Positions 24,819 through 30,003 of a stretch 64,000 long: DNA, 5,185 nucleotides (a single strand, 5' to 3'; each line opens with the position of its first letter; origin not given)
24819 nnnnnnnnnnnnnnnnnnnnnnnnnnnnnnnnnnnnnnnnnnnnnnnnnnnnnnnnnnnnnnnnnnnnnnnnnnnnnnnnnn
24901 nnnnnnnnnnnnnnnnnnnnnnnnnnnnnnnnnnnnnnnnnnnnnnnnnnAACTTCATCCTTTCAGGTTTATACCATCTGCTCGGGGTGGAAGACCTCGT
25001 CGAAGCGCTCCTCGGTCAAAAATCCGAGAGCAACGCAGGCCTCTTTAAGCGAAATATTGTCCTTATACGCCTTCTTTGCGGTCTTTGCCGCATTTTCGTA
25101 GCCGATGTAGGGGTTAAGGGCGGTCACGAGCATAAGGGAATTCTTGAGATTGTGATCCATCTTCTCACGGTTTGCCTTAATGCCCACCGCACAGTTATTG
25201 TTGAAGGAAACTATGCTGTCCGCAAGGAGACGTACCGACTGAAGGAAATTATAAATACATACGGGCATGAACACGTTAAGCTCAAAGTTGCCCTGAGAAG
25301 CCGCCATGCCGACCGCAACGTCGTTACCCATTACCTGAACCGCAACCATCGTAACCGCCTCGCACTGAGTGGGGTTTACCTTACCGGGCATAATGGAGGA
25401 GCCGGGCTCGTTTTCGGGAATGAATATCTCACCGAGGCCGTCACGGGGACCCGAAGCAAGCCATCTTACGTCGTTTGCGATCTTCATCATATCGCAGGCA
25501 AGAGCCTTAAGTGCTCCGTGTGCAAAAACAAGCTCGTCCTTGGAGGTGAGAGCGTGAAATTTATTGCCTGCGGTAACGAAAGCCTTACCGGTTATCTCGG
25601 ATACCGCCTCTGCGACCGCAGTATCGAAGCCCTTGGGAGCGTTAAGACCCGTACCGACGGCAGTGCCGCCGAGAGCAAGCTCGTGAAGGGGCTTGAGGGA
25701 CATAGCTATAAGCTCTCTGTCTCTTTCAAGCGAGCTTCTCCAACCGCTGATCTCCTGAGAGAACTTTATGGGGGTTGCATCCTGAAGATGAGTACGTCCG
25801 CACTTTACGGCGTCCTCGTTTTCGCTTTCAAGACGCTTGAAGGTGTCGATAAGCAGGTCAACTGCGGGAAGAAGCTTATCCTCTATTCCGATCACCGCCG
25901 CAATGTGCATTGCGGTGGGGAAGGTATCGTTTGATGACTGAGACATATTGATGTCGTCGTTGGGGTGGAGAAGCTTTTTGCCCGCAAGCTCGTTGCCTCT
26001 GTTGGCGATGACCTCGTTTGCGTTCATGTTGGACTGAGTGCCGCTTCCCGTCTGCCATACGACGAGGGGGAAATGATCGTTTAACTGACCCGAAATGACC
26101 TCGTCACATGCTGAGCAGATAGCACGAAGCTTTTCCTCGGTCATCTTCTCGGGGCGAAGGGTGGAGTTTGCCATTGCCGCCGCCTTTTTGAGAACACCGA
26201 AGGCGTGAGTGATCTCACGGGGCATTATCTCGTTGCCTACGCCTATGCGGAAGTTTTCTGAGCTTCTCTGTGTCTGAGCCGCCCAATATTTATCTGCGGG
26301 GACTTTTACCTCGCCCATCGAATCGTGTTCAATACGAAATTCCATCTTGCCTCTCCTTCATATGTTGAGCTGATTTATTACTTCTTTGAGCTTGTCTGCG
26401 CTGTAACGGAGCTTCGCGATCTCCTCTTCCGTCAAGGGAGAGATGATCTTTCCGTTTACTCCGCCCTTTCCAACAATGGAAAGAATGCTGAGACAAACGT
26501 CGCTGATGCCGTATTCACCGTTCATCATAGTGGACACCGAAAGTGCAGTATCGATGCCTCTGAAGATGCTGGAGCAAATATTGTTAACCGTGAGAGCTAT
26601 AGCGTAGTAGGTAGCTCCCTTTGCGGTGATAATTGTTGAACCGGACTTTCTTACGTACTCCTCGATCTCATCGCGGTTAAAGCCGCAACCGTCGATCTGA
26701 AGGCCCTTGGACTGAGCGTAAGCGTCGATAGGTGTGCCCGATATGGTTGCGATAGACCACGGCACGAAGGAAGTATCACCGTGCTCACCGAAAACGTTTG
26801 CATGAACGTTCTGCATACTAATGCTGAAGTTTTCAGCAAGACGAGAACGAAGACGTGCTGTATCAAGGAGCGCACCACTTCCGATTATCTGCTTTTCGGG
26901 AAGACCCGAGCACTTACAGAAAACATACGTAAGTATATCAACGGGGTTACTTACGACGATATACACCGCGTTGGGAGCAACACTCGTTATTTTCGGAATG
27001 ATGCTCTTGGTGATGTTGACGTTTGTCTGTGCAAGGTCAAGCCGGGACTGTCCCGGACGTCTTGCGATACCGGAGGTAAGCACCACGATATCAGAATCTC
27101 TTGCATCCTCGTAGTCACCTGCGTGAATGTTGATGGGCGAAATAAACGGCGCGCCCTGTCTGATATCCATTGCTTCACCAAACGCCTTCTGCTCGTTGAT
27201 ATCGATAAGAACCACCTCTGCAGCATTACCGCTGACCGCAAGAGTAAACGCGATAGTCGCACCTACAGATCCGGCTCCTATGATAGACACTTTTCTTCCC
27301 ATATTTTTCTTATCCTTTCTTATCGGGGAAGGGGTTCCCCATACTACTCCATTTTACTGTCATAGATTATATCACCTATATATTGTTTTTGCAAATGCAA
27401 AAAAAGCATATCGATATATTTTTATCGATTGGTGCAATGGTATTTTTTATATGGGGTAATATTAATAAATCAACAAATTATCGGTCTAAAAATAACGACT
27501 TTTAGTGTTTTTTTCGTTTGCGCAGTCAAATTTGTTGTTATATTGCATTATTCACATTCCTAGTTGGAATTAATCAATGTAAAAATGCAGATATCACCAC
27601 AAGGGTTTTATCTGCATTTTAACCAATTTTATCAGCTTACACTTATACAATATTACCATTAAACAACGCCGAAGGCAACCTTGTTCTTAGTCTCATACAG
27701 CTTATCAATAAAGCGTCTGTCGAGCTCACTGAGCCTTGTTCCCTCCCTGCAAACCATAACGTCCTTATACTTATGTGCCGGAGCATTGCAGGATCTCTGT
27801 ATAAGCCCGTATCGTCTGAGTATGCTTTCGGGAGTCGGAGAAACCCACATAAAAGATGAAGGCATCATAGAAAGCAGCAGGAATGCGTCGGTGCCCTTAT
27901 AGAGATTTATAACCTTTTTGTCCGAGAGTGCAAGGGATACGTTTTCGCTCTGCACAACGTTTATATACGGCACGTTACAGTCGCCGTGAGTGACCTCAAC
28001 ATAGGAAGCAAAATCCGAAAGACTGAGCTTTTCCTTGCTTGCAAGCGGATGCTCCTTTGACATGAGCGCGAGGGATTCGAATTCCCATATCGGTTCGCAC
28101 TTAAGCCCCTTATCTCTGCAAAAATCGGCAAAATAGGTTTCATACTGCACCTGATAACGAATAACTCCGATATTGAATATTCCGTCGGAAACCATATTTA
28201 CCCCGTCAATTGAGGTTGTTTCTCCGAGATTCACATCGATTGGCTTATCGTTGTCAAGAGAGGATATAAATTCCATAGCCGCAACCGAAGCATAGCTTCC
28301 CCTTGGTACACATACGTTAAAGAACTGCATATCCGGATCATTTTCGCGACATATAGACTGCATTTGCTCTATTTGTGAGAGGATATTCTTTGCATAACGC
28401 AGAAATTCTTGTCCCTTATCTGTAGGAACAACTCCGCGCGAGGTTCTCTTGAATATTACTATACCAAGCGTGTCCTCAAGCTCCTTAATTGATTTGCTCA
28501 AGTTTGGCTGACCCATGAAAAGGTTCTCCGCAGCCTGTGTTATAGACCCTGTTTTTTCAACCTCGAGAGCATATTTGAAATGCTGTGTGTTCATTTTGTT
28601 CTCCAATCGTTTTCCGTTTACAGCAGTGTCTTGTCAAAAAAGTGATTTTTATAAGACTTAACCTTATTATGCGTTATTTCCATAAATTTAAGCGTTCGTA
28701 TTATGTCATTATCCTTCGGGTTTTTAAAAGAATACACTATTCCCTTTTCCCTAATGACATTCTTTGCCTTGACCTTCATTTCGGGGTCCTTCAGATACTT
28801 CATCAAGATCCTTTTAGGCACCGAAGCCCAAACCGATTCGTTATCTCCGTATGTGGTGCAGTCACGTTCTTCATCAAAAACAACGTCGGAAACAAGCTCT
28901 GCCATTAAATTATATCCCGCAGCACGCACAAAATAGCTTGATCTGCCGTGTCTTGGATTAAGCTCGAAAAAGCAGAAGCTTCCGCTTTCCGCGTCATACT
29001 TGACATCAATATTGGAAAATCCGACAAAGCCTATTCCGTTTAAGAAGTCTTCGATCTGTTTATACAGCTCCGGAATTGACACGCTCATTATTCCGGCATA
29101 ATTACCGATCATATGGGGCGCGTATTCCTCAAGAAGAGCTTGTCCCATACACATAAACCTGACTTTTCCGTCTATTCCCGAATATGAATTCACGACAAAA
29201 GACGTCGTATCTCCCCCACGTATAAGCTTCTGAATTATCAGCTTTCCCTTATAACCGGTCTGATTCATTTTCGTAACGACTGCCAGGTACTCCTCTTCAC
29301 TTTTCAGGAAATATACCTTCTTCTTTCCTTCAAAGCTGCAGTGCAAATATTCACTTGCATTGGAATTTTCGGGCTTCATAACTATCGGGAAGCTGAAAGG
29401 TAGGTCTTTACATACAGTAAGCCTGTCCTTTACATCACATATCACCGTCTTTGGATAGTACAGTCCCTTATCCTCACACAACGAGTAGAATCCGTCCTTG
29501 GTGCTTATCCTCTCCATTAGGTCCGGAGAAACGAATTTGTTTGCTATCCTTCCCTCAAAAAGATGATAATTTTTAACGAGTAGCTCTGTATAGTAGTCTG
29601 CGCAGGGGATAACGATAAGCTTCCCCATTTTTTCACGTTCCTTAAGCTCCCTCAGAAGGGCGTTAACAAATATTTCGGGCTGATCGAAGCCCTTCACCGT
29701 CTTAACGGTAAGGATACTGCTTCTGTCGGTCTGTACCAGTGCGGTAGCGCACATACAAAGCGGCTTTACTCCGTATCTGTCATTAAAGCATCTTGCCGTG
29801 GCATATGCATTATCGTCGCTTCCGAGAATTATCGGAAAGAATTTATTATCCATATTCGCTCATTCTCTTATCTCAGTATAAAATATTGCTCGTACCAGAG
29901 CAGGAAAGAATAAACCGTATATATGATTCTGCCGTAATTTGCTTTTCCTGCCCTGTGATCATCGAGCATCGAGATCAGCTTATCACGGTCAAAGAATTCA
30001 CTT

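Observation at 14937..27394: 12-gene operon joining a complete FlxABCD-HdrABC module to a soluble FrdAB-like fumarate reductase, FumC, an MDH and an AAE exporter: candidate electron-bifurcating NADH:fumarate/ferredoxin oxidoreductase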

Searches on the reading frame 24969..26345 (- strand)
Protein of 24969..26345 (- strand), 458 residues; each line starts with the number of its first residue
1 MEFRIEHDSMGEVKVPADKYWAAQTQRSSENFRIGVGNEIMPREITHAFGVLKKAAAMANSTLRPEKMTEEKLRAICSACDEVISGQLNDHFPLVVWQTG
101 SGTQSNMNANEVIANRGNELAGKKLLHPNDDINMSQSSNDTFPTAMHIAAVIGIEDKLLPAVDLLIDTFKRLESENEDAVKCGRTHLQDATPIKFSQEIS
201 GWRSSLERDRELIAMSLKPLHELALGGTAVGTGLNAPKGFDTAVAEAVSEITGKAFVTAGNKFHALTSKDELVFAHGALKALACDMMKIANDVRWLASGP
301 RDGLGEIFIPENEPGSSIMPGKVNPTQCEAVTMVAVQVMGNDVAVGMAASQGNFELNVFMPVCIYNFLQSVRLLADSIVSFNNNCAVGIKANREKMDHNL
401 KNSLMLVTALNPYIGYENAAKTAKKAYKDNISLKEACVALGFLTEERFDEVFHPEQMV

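Call 3: search_protein_families(library=pfam, proteins=[window:24969-26345:-])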
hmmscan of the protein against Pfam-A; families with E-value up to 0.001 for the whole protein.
window:24969-26345:- (458 aa): 2 families
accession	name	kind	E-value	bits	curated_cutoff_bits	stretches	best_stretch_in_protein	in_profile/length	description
PF00206.25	Lyase_1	-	7.9e-110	367.6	27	1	11-340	1-312/312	Lyase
PF10415.14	FumaraseC_C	-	1.2e-24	86.9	32.5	1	406-458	1-53/54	Fumarase C C-terminus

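Call 5: search_protein_families(library=ncbifam, proteins=[window:24969-26345:-])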
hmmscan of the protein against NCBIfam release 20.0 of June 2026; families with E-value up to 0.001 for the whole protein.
window:24969-26345:- (458 aa): 18 families
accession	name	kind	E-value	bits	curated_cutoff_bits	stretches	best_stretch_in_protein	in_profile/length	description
TIGR00979.1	fumC_II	equivalog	1.7e-216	719.4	664.75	1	3-458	1-457/458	class II fumarate hydratase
NF009089.0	PRK12425.1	equivalog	9.6e-176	585.1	840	1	4-458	3-458/464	class II fumarate hydratase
NF008909.0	PRK12273.1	subfamily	2.8e-153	511.2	510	1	1-458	3-462/474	aspartate ammonia-lyase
TIGR00839.1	aspA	equivalog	2.3e-134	448.8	681.2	1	4-458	1-457/468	aspartate ammonia-lyase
NF011092.0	PRK14515.1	subfamily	4.4e-120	401.7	876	1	3-457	11-465/479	aspartate ammonia-lyase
TIGR00928.1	purB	equivalog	2.7e-22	79.1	326.2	1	136-419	95-370/436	adenylosuccinate lyase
NF006554.0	PRK09053.1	equivalog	6.7e-18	64.7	595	1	156-416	126-384/453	3-carboxy-cis,cis-muconate cycloisomerase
TIGR02426.1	protocat_pcaB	equivalog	3.4e-17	62.4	355.75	1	138-339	99-289/338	3-carboxy-cis,cis-muconate cycloisomerase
TIGR00838.1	argH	equivalog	1.2e-14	54.2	279.5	1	131-412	100-370/455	argininosuccinate lyase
NF006500.1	PRK08937.2-4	subfamily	5.2e-12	45.3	626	1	154-400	122-360/448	adenylosuccinate lyase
NF004631.0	PRK05975.1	equivalog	3.1e-11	42.8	371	1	133-334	103-291/352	3-carboxy-cis,cis-muconate cycloisomerase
NF052536.2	CoM_syn_XcbD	exception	7.4e-11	41.4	600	1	153-406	121-366/443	3-sulfopropionylcysteine synthase XcbD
NF008964.0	PRK12308.1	equivalog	3.2e-09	35.7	657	1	135-413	106-373/624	argininosuccinate lyase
NF006764.0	PRK09285.1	equivalog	8.8e-08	30.9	446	1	132-329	117-308/456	adenylosuccinate lyase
NF052556.1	NtrsucLyaStm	equivalog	1e-07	31.2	650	1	137-403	117-384/466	nitrosuccinate lyase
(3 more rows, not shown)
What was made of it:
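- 24969..26345 (-): fumC: class II fumarate hydratase (458 aa). TIGR00979, 719 bits against a cut-off of 665 (call 5).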

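Call 62: find_related_loci(query=window:24969-26345:-, collection=metagenome_contigs, flank=10000)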
Query window:24969-26345:- (458 aa) in metagenome_contigs; peptide patterns used: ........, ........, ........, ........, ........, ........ (x = any residue, [..] = any of these).
600 stretches matched a pattern (row limit reached: there are more); 586 encode a relative of the query (tblastn E <= 1e-3); the best 80 are kept; 80 distinct loci.
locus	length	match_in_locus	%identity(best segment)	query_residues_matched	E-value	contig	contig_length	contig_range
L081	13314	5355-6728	88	1-458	0e+0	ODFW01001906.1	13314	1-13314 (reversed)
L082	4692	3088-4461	86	1-458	0e+0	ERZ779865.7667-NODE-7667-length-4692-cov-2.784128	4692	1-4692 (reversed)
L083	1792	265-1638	87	1-458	0e+0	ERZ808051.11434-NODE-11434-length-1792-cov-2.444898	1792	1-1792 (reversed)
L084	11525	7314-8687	85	1-458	0e+0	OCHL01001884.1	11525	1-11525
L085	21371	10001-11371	85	1-457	0e+0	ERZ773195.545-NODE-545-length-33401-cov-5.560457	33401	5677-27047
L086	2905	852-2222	85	1-457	0e+0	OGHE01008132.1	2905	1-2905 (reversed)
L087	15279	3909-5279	85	1-457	0e+0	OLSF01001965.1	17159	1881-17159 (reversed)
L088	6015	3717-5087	85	1-457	0e+0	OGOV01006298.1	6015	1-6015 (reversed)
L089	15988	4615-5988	85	1-458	0e+0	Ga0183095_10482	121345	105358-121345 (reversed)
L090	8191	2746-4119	84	1-458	0e+0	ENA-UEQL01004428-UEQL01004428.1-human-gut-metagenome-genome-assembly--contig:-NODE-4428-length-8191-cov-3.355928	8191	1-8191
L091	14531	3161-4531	86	1-457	0e+0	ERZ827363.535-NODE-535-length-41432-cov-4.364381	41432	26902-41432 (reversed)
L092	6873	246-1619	86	1-458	0e+0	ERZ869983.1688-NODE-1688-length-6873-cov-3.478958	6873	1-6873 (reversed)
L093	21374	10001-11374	84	1-458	0e+0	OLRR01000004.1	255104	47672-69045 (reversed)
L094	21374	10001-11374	86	1-458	0e+0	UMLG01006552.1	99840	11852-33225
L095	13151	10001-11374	86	1-458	0e+0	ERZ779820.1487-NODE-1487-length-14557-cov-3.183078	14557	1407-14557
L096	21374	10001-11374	86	1-458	0e+0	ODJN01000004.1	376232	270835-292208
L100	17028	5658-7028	86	1-457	0e+0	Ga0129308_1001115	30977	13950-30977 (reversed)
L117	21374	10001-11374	85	1-458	0e+0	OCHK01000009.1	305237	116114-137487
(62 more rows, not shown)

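Call 64: search_protein_families(library=pfam, proteins=[L100:3381-4637:+, L100:4880-5596:+, L100:868-2814:+, L117:1976-3838:+, L096:6698-8416:-, L096:5085-6512:+, L085:6596-8233:-, L085:8476-9183:-, L085:9331-10017:+, L094:6828-7772:-], max_evalue=0.00001)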
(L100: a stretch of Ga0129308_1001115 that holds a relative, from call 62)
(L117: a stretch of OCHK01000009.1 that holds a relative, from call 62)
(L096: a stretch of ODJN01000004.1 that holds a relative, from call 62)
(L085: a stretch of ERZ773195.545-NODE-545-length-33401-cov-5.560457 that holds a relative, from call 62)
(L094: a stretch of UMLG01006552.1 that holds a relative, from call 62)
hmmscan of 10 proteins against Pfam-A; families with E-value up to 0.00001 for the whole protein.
L100:3381-4637:+ (418 aa): 1 family
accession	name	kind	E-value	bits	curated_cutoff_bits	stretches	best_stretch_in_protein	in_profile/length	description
PF00180.25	Iso_dh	-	1.3e-52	179.7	27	1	25-409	6-347/348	Isocitrate/isopropylmalate dehydrogenase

L100:4880-5596:+ (238 aa): 2 families
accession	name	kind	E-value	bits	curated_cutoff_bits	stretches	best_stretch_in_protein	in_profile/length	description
PF06971.19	Put_DNA-bind_N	-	9e-21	74.1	27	1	31-78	2-49/49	Putative DNA-binding protein N-terminus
PF02629.25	CoA_binding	-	9.9e-13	49.1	22.3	1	109-202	4-95/97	CoA binding domain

L100:868-2814:+ (648 aa): 2 families
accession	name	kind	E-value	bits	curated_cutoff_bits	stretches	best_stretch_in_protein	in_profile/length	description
PF00330.25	Aconitase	-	9.8e-115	384.6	28.7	2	10-286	1-305/463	Aconitase family (aconitate hydratase)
PF00694.25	Aconitase_C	-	2.7e-23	83.2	22.8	1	525-580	75-130/131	Aconitase C-terminal domain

L117:1976-3838:+ (620 aa): 2 families
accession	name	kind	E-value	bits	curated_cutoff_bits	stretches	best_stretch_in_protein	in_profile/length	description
PF00664.28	ABC_membrane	-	6e-61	207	28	1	39-317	1-273/274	ABC transporter transmembrane region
PF00005.33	ABC_tran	-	5.5e-30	105.2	25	1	397-546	1-137/137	ABC transporter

L096:6698-8416:- (572 aa): 4 families
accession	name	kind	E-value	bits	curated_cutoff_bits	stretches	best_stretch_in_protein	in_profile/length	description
PF00270.35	DEAD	-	1.2e-49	168.8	26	1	25-189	1-163/167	DEAD/DEAH box helicase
PF00271.37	Helicase_C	-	1.9e-32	112.2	23.5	1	230-336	4-110/110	Helicase conserved C-terminal domain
PF03880.21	DbpA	-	2.4e-20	72.8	25.6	1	458-527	2-71/72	DbpA RNA binding domain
PF04851.21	ResIII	-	7.3e-06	26.4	22.5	0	44-186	29-162/164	Type III restriction enzyme, res subunit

L096:5085-6512:+ (475 aa): 1 family
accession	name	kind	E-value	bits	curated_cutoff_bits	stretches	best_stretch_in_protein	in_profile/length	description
PF01966.28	HD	-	3.4e-06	27.8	22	1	63-129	1-51/116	HD domain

L085:6596-8233:- (545 aa): 0 families

L085:8476-9183:- (235 aa): 4 families
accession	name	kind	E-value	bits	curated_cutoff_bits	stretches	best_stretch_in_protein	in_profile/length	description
PF00717.28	Peptidase_S24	-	2.3e-23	82.5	23.3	1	113-229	1-116/116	Peptidase S24-like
PF01381.28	HTH_3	-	2.6e-12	47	23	1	31-85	1-55/55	Helix-turn-helix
PF13443.12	HTH_26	-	4.8e-08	33.6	22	1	30-83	1-55/63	Cro/C1-type HTH DNA-binding domain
PF13560.12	HTH_31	-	1.5e-07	32.1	27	1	30-82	5-58/64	Helix-turn-helix domain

L085:9331-10017:+ (228 aa): 0 families

L094:6828-7772:- (314 aa): 2 families
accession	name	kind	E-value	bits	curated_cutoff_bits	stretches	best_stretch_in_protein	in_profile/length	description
PF00005.33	ABC_tran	-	4.6e-21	76.3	25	1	31-168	1-136/137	ABC transporter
PF13304.12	AAA_21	-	1.2e-10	42.4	27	0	137-203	234-302/304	AAA domain, putative AbiEii toxin, Type IV TA system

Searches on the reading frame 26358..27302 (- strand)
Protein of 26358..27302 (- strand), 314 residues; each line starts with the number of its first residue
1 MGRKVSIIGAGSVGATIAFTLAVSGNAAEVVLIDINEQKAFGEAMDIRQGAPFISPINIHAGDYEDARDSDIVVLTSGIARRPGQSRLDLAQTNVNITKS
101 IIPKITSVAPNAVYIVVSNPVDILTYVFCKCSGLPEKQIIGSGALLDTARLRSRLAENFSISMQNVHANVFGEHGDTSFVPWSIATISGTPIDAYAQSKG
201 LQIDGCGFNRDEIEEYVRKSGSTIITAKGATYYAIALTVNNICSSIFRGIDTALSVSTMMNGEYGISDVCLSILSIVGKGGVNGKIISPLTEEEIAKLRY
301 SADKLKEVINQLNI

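Call 3: search_protein_families(library=pfam, proteins=[window:26358-27302:-])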
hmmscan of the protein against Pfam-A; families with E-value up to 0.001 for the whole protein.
window:26358-27302:- (314 aa): 4 families
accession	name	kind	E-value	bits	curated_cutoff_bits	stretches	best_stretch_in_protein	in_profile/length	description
PF00056.29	Ldh_1_N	-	4.7e-44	150.3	27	1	4-141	2-141/141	lactate/malate dehydrogenase, NAD binding domain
PF02866.23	Ldh_1_C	-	4.8e-29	102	22.6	1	146-311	3-169/174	lactate/malate dehydrogenase, alpha/beta C-terminal domain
PF03807.23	F420_oxidored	-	7.4e-05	23.7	21.6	1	4-76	1-66/94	NADP oxidoreductase coenzyme F420-dependent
PF03721.20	UDPG_MGDP_dh_N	-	0.0001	22.4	27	1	4-39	2-35/187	UDP-glucose/GDP-mannose dehydrogenase family, NAD binding domain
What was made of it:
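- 26358..27302 (-): mdh: an LDH-like NAD-dependent malate dehydrogenase (314 aa). Ldh_1_N/C (call 3).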

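Call 5: search_protein_families(library=ncbifam, proteins=[window:26358-27302:-])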
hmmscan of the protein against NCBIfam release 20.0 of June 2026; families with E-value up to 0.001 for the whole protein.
window:26358-27302:- (314 aa): 12 families
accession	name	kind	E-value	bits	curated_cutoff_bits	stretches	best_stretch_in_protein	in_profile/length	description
NF000824.0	PRK00066.1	subfamily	1.3e-103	346.6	339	1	3-312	7-314/316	L-lactate dehydrogenase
TIGR01771.1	L-LDH-NAD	equivalog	1.1e-98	330.3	303.55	1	7-307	1-299/299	L-lactate dehydrogenase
NF004863.0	PRK06223.1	subfamily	5e-82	275.5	283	1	3-313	4-308/313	malate dehydrogenase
TIGR01763.1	MalateDH_bact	equivalog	4.7e-68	229.6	351.85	1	3-311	2-304/305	malate dehydrogenase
NF041314.1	Malate_DH_Halo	equivalog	3.9e-56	190.5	550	1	4-310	3-301/304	malate dehydrogenase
TIGR01772.1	MDH_euk_gproteo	equivalog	7.3e-20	71.5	273.05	1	4-310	1-305/313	malate dehydrogenase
NF003916.0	PRK05442.1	equivalog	2.2e-18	66.3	271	1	5-300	8-309/328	malate dehydrogenase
TIGR01759.1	MalateDH-SF1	subfamily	9.7e-16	57.6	345.65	1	8-305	9-320/327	malate dehydrogenase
TIGR01758.1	MDH_euk_cyt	equivalog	7.3e-10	38.8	470.4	1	52-235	58-240/324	malate dehydrogenase, NAD-dependent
TIGR01756.1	LDH_protist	equivalog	8.3e-09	35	486.25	1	59-181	49-174/313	lactate dehydrogenase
TIGR01757.1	Malate-DH_plant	equivalog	2.4e-06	26.5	598.3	1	42-286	92-336/387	malate dehydrogenase, NADP-dependent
NF001319.0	PRK00258.3-3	equivalog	0.00038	19.6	252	1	2-41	122-160/279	shikimate dehydrogenase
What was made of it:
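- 26358..27302 (-): The NCBIfam L-LDH models score above their cut-offs (call 5).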

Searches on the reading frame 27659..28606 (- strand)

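Call 4: search_protein_families(library=pfam, proteins=[window:27659-28606:-])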
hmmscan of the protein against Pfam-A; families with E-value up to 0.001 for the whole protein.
window:27659-28606:- (315 aa): 2 families
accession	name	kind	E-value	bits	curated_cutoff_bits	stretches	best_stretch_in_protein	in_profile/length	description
PF00126.33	HTH_1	-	1.2e-17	64.1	26.6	1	8-66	2-60/60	Bacterial regulatory helix-turn-helix protein, lysR family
PF03466.25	LysR_substrate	-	4.1e-08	33.3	28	1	123-206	35-108/209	LysR substrate binding domain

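Call 6: search_protein_families(library=ncbifam, proteins=[window:27659-28606:-])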
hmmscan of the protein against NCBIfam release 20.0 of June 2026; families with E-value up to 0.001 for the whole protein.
window:27659-28606:- (315 aa): 53 families (the best 25 are shown)
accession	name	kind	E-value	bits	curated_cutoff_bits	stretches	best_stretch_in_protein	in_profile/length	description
NF047520.1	trans_act_CidR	equivalog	7e-21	74.7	415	1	5-200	1-187/292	cidABC operon transcriptional activator CidR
NF045775.1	acetoin_reg_AlsR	exception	3.4e-19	69.4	430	1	5-201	1-188/290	acetoin biosynthesis transcriptional regulator AlsR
NF009327.0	PRK12684.1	subfamily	4.5e-19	68.8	402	1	5-208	1-198/313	CysB family HTH-type transcriptional regulator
TIGR02424.1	TF_pcaQ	equivalog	7.1e-19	67.8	303.8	1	6-202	4-193/300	pca operon transcription factor PcaQ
NF008416.0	PRK11242.1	equivalog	2.9e-18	66.2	277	1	5-83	1-79/300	transcriptional regulator CynR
NF053705.1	TransRegGltCGpos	equivalog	5.1e-18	65.3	350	1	5-199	1-187/300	glutamate biosynthesis transcriptional regulator GltC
NF009326.0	PRK12681.1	equivalog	8.7e-18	64.8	436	1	5-207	1-197/324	HTH-type transcriptional regulator CysB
NF008410.0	PRK11233.1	equivalog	1.1e-17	64.1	309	1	5-122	1-119/305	nitrogen assimilation transcriptional regulator NAC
TIGR03339.1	phn_lysR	subfamily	1.5e-17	63.8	341.1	1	16-202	8-182/279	aminoethylphosphonate catabolism associated LysR family transcriptional regulator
NF040710.1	benzoate_CatM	exception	6e-17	61.8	580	1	5-154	1-150/293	cis,cis-muconate-binding transcription regulator CatM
NF040786.1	LysR_Sec_metab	equivalog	4.2e-16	58.8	250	1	5-90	1-86/298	selenium metabolism-associated LysR family transcriptional regulator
NF007307.0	PRK09791.1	equivalog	7.3e-16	58.2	336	1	3-148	3-149/302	LysR family transcriptional regulator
NF007439.0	PRK09986.1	equivalog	9.5e-16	58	290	1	6-202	8-197/296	LysR family transcriptional regulator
NF007385.0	PRK09906.1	equivalog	1.2e-15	57.5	356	1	5-199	1-185/296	DNA-binding transcriptional regulator HcaR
NF047354.1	trans_reg_GltC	equivalog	7.1e-15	55.3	300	1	5-200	1-189/290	glutamate biosynthesis transcriptional regulator GltC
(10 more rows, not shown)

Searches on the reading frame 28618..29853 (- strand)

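Call 4: search_protein_families(library=pfam, proteins=[window:28618-29853:-])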
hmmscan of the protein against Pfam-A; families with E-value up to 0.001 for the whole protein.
window:28618-29853:- (411 aa): 0 families

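Call 6: search_protein_families(library=ncbifam, proteins=[window:28618-29853:-])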
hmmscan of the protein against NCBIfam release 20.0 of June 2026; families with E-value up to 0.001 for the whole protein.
window:28618-29853:- (411 aa): 3 families
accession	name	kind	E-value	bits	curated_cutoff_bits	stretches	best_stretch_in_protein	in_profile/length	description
NF009402.0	PRK12767.1-1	equivalog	4.5e-10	38.9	218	1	80-335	76-309/329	carbamoyl phosphate synthase-like protein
NF009406.0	PRK12767.1-5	equivalog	4.2e-08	32.6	271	1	81-324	75-293/327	carbamoyl phosphate synthase-like protein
NF009404.0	PRK12767.1-3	equivalog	9.4e-06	24.7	316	1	85-325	77-307/344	carbamoyl phosphate synthase-like protein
